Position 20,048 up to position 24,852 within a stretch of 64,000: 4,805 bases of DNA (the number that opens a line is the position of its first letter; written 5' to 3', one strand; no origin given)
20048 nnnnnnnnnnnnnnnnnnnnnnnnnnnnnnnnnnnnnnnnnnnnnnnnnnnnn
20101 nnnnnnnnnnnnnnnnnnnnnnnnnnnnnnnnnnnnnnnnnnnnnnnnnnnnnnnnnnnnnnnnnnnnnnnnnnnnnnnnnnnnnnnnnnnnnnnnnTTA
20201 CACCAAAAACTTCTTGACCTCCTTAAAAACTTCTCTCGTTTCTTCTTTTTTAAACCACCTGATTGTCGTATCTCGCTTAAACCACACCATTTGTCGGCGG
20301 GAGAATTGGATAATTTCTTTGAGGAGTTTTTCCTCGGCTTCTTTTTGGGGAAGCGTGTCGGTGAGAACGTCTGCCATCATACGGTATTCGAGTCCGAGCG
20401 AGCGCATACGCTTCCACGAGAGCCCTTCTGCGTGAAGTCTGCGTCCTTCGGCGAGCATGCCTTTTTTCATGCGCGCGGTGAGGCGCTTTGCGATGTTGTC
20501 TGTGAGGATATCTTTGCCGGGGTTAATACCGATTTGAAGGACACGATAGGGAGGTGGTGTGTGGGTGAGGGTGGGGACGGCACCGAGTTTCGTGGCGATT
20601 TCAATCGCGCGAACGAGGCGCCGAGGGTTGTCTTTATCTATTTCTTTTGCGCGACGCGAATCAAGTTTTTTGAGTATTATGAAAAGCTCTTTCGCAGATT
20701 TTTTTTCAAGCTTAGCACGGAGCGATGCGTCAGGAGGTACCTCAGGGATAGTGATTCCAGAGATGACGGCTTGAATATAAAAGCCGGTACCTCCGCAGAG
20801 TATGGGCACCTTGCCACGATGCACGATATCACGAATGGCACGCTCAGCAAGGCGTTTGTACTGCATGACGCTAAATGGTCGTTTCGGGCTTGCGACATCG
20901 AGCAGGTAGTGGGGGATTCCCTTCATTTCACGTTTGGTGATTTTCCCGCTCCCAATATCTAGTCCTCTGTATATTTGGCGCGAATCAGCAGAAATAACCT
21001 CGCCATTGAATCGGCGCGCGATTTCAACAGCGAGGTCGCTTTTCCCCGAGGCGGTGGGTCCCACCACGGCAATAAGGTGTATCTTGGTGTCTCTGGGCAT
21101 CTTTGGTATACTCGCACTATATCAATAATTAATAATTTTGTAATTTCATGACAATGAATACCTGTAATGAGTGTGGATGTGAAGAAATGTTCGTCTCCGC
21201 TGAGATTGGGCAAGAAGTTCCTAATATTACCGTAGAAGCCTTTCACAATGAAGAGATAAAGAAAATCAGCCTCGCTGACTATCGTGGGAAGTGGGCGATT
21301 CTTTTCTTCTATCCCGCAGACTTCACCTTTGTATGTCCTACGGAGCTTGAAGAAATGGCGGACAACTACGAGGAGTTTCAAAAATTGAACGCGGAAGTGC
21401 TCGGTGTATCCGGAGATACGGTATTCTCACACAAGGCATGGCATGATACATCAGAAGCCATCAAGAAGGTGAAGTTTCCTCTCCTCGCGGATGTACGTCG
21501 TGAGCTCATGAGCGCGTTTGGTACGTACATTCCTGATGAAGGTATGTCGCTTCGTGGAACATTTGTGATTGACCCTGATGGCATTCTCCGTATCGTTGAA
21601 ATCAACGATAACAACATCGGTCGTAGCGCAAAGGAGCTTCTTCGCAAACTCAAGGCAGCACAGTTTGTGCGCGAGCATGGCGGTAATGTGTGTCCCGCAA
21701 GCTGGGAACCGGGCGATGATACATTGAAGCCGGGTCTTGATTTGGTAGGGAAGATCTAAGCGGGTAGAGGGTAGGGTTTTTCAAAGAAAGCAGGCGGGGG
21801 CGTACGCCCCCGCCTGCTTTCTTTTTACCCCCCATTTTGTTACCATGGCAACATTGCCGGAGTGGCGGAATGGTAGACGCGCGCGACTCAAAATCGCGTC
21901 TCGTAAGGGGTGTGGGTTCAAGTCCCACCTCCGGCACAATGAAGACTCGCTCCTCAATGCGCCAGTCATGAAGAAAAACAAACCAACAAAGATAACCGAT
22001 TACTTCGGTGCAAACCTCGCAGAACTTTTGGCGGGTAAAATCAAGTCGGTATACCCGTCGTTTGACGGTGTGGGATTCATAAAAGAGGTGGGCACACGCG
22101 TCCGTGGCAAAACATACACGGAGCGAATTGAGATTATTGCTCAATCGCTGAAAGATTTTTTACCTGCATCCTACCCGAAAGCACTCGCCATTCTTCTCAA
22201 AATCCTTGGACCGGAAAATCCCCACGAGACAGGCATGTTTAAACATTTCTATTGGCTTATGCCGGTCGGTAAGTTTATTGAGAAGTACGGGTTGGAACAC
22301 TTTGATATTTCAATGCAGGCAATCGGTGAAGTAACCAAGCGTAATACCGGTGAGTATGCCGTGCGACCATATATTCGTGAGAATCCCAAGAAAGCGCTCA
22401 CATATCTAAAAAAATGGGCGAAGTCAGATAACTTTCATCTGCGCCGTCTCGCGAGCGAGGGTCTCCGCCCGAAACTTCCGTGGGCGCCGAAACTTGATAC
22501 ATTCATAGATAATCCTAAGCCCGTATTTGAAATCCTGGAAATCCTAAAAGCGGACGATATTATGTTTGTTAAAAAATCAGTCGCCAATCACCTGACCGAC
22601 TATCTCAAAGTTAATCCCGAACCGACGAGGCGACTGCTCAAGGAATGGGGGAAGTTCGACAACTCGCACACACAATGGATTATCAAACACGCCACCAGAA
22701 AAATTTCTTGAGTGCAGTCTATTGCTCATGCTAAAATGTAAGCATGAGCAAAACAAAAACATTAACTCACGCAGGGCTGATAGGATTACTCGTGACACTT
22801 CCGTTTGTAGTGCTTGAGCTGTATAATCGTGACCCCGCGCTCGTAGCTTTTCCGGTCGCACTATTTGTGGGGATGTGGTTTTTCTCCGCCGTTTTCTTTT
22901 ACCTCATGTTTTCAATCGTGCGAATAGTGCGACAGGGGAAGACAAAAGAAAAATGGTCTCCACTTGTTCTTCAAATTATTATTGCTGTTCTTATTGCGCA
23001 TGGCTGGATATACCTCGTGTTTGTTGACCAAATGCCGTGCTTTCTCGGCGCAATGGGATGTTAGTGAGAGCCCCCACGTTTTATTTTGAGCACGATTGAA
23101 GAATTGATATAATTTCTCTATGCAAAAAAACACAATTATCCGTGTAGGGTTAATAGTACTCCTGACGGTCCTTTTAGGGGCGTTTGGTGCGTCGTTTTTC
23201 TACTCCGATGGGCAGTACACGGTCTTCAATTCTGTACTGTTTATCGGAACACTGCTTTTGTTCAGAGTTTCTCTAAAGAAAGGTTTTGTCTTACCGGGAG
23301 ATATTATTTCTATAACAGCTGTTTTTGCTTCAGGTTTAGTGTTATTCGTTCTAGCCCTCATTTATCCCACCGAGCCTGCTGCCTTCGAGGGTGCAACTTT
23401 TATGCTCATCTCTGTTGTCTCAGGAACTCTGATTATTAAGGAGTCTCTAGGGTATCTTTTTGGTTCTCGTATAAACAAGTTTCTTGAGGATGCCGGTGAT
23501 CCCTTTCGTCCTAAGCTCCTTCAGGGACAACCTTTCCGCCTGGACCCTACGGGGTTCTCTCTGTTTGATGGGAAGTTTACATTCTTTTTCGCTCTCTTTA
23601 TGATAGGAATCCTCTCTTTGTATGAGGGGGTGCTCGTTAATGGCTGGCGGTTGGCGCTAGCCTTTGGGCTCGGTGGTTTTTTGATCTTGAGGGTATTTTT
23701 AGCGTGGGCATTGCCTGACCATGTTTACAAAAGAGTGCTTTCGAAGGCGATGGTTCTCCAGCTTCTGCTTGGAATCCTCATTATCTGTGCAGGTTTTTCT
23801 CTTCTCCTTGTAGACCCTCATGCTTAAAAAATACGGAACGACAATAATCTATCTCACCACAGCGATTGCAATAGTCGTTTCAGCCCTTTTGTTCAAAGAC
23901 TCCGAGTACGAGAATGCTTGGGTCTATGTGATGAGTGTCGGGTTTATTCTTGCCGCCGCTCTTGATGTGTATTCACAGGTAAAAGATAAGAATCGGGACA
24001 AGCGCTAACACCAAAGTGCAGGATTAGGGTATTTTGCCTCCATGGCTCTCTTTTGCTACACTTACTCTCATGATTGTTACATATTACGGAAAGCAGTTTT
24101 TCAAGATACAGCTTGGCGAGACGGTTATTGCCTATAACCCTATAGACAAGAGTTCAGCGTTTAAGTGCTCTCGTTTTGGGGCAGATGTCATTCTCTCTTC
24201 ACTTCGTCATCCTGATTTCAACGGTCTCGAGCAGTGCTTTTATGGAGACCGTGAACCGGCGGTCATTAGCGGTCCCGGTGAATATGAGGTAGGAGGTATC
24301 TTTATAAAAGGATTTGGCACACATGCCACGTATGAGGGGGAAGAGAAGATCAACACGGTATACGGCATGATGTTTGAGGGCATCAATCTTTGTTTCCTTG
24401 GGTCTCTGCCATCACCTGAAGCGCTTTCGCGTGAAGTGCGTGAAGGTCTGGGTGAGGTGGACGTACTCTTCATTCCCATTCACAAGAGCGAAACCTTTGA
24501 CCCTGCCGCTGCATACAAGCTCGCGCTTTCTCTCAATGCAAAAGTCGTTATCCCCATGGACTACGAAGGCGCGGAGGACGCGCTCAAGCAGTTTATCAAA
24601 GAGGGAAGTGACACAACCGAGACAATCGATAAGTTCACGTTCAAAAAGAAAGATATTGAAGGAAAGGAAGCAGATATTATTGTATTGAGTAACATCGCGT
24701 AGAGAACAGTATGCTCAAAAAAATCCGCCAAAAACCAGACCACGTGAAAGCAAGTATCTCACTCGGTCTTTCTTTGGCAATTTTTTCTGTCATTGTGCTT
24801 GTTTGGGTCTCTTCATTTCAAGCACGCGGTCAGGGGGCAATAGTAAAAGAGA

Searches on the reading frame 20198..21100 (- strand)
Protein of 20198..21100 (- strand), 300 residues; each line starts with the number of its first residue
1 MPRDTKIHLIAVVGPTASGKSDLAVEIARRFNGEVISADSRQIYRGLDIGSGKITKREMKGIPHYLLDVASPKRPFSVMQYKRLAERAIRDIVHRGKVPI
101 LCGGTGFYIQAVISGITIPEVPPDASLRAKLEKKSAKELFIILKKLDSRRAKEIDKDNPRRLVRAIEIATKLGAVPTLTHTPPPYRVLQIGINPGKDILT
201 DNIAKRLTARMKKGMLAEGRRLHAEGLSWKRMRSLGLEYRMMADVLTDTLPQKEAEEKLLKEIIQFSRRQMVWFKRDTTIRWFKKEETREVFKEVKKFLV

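Call 15: search_protein_families(library=pfam, proteins=[window:20198-21100:-], max_evalue=0.001)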
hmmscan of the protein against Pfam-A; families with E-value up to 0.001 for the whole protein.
window:20198-21100:- (300 aa): 2 families
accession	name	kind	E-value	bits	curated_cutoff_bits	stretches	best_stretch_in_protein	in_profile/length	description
PF01715.23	IPPT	-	2.9e-62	210.9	23.6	1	42-277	1-243/243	IPP transferase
PF01745.22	IPT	-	8.3e-09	35.6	20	1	9-67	3-61/233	Isopentenyl transferase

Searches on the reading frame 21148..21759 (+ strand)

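Call 15: search_protein_families(library=pfam, proteins=[window:21148-21759:+], max_evalue=0.001)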
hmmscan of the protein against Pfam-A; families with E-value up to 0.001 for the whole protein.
window:21148-21759:+ (203 aa): 4 families
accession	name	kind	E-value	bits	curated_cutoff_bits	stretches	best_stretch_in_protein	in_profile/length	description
PF00578.27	AhpC-TSA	-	4.9e-43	146.5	26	1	20-148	1-122/124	AhpC/TSA family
PF08534.16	Redoxin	-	5e-15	56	26.6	1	21-156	3-137/148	Redoxin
PF10417.14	1-cysPrx_C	-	6.3e-07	29.7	21.1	1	170-195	1-29/41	C-terminal domain of 1-Cys peroxiredoxin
PF02630.20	SCO1-SenC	-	0.0004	20.8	22.8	0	34-84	8-58/134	SCO1/SenC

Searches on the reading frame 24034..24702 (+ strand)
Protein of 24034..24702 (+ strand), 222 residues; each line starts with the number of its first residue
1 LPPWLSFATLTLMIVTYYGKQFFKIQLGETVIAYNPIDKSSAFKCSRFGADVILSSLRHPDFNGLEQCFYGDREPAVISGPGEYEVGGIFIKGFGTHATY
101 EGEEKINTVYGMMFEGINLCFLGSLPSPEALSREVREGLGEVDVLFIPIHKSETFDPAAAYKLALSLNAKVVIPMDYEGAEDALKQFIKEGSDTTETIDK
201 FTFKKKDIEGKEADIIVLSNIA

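Call 54: search_protein_families(library=pfam, proteins=[window:24034-24702:+], max_evalue=0.001)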
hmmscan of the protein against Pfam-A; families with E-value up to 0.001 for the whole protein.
window:24034-24702:+ (222 aa): 1 family
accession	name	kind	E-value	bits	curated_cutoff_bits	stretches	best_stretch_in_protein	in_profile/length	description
PF13483.12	Lactamase_B_3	-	2.7e-24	86.4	24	1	15-175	2-159/160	Beta-lactamase superfamily domain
